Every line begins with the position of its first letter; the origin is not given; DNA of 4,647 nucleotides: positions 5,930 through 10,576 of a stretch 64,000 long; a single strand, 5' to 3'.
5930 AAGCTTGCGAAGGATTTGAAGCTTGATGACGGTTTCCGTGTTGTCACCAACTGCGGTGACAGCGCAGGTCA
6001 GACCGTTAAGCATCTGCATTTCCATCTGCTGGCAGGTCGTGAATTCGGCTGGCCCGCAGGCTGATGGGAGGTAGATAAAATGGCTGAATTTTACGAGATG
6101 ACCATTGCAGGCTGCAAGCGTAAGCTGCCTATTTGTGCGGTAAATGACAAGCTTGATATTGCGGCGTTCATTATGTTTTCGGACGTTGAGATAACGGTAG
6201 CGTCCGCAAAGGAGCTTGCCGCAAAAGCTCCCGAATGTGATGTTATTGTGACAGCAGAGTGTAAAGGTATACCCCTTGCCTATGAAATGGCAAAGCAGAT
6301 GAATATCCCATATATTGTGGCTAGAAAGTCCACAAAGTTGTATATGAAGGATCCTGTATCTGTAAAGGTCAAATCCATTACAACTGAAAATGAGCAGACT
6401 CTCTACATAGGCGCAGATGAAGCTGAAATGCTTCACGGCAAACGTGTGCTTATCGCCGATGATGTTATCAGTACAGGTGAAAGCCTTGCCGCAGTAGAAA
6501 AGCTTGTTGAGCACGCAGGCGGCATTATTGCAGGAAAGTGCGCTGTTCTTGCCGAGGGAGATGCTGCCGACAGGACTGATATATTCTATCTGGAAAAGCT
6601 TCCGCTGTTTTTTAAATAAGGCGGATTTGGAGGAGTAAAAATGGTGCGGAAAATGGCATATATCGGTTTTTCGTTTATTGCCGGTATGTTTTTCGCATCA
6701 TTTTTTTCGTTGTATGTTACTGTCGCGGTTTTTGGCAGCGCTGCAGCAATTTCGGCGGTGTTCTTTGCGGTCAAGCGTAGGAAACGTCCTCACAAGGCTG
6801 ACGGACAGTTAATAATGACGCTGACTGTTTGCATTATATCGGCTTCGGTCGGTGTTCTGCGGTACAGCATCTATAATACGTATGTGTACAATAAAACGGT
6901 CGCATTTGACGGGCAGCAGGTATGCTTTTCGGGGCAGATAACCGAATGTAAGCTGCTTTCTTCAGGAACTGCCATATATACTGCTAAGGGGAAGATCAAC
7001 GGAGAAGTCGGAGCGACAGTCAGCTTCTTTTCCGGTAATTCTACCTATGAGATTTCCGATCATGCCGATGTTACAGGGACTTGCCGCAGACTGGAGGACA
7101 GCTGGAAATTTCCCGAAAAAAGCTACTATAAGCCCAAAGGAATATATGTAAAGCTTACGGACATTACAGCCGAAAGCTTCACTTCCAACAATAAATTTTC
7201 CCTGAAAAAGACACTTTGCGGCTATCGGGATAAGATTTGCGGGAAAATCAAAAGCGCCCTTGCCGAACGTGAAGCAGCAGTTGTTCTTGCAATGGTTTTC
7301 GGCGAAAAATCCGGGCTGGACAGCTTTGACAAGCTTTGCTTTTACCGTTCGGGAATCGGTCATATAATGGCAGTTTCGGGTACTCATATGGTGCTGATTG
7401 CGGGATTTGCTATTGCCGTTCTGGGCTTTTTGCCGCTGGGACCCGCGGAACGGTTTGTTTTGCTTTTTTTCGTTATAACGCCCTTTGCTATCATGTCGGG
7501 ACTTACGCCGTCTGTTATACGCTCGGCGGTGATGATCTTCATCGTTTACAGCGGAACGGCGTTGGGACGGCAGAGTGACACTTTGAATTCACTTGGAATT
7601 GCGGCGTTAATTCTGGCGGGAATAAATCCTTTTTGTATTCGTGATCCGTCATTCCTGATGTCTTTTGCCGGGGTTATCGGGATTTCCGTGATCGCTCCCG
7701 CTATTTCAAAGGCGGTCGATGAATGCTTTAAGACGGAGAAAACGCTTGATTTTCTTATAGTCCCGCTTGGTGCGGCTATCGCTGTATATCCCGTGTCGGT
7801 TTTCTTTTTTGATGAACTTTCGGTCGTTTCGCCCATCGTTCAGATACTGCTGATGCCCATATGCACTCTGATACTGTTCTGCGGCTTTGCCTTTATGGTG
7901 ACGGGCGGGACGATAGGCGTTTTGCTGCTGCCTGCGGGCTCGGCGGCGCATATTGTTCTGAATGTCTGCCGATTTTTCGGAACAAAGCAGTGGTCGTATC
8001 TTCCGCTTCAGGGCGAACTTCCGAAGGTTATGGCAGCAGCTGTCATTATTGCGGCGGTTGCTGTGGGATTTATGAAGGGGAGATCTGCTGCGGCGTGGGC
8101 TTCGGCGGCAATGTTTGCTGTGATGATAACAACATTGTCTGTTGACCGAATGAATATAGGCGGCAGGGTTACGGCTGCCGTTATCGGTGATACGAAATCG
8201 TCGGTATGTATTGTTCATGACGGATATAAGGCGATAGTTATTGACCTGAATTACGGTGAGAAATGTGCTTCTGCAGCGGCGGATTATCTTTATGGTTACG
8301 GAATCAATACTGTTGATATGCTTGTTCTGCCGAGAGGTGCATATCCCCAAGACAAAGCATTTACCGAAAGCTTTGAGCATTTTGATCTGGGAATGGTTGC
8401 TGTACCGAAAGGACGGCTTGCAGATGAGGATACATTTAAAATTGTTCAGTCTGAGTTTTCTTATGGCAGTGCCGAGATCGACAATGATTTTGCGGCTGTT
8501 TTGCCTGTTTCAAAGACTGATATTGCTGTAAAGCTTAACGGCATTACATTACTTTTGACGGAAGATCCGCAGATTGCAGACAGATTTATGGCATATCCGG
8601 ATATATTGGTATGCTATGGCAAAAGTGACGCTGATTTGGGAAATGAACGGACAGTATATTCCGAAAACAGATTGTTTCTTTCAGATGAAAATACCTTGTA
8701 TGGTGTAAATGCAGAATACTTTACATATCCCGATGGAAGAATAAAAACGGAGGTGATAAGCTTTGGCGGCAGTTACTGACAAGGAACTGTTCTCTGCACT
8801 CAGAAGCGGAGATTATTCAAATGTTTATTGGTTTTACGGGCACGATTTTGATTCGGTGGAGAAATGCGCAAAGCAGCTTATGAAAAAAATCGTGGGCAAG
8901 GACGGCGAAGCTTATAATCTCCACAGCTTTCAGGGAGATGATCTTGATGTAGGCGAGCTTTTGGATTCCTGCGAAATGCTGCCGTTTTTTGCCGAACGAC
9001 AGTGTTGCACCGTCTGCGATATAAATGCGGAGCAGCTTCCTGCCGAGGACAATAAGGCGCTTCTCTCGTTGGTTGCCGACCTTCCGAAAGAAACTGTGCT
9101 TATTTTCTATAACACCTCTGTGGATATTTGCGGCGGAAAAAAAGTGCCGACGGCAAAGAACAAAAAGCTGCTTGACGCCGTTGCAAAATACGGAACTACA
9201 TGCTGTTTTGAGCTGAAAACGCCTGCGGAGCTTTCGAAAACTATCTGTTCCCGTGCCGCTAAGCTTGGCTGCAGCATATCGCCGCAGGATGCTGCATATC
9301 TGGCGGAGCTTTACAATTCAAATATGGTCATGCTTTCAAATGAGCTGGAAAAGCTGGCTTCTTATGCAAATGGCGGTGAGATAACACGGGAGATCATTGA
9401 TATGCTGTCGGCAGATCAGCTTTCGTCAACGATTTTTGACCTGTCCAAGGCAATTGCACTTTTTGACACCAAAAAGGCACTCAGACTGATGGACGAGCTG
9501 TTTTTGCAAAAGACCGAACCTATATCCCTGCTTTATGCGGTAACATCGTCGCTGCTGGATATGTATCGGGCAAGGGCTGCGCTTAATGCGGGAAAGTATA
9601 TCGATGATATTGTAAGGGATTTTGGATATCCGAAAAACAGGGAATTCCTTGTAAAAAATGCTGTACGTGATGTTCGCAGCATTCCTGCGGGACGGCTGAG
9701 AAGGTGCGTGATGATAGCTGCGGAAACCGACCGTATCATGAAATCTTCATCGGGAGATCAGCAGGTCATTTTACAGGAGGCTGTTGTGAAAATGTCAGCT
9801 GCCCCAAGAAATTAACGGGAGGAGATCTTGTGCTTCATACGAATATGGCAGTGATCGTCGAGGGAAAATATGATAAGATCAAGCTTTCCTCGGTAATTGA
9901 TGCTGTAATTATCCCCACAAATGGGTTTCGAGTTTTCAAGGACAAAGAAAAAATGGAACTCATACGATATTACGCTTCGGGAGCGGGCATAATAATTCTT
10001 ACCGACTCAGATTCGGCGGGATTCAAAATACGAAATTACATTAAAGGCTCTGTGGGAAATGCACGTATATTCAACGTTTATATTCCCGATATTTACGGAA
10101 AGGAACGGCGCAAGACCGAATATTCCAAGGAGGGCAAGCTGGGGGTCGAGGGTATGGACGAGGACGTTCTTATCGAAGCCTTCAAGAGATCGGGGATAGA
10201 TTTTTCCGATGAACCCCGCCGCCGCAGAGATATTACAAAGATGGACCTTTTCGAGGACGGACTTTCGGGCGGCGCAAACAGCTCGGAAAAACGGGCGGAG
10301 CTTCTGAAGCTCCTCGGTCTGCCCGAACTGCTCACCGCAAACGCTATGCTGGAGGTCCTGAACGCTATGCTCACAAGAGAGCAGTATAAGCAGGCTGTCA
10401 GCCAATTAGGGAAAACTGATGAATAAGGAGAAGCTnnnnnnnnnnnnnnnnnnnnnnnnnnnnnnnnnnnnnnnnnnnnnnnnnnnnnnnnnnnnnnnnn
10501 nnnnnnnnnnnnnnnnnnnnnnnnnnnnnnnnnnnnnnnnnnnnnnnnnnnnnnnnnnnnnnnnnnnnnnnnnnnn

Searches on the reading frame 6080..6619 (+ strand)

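Call 81: search_protein_families(library=pfam, proteins=[window:6080-6619:+], max_evalue=0.00001)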
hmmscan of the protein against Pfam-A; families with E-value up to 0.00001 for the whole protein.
window:6080-6619:+ (179 aa): 1 family
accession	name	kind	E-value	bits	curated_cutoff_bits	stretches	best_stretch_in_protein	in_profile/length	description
PF00156.33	Pribosyltran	-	1.2e-12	47.9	26.3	1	45-160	17-127/158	Phosphoribosyl transferase domain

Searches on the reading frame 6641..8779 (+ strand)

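Call 17: search_protein_families(library=pfam, proteins=[window:6641-8779:+], max_evalue=0.00001)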
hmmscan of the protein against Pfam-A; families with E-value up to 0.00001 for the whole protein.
window:6641-8779:+ (712 aa): 1 family
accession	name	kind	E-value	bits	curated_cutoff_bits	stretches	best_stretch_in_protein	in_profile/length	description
PF03772.21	Competence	-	1.9e-41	142.7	23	1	218-479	1-267/270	Competence protein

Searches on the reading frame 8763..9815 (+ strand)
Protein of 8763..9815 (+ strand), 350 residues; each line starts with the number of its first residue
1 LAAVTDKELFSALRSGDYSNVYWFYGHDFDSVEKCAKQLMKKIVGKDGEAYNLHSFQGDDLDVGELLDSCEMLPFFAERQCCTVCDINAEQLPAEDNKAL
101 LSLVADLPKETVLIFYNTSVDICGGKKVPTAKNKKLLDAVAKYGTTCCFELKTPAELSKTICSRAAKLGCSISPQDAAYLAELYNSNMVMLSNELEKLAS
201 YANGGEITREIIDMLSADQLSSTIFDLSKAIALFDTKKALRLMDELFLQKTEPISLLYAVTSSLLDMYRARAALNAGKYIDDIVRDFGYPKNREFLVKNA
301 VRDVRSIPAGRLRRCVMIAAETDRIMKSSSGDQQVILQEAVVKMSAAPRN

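Call 17: search_protein_families(library=pfam, proteins=[window:8763-9815:+], max_evalue=0.00001)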
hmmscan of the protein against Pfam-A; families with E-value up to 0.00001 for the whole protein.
window:8763-9815:+ (350 aa): 2 families
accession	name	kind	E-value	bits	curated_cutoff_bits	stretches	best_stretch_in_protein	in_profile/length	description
PF21694.2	DNA_pol3_delta_C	-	2e-15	57.3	27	1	222-343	2-120/121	DNA polymerase III delta subunit, C-terminal domain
PF06144.19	DNA_pol3_delta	-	9.1e-12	45.5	21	1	22-118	1-101/124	DNA polymerase III, delta subunit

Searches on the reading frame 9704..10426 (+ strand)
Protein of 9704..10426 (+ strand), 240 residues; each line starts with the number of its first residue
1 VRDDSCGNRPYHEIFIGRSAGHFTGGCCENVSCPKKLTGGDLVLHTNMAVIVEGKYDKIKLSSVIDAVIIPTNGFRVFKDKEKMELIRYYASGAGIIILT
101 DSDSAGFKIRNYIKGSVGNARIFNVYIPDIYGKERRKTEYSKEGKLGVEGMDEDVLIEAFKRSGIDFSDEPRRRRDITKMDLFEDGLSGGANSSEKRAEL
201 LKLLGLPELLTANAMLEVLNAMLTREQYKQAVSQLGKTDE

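Call 81: search_protein_families(library=pfam, proteins=[window:9704-10426:+], max_evalue=0.00001)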
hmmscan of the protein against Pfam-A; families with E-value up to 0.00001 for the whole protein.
window:9704-10426:+ (240 aa): 2 families
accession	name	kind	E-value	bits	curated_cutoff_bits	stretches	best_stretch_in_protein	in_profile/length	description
PF13331.11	DUF4093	-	1e-21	77.7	25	1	145-232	1-86/86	Domain of unknown function (DUF4093)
PF13662.12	Toprim_4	-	8.8e-06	26.3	25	0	48-118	2-75/85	Toprim domain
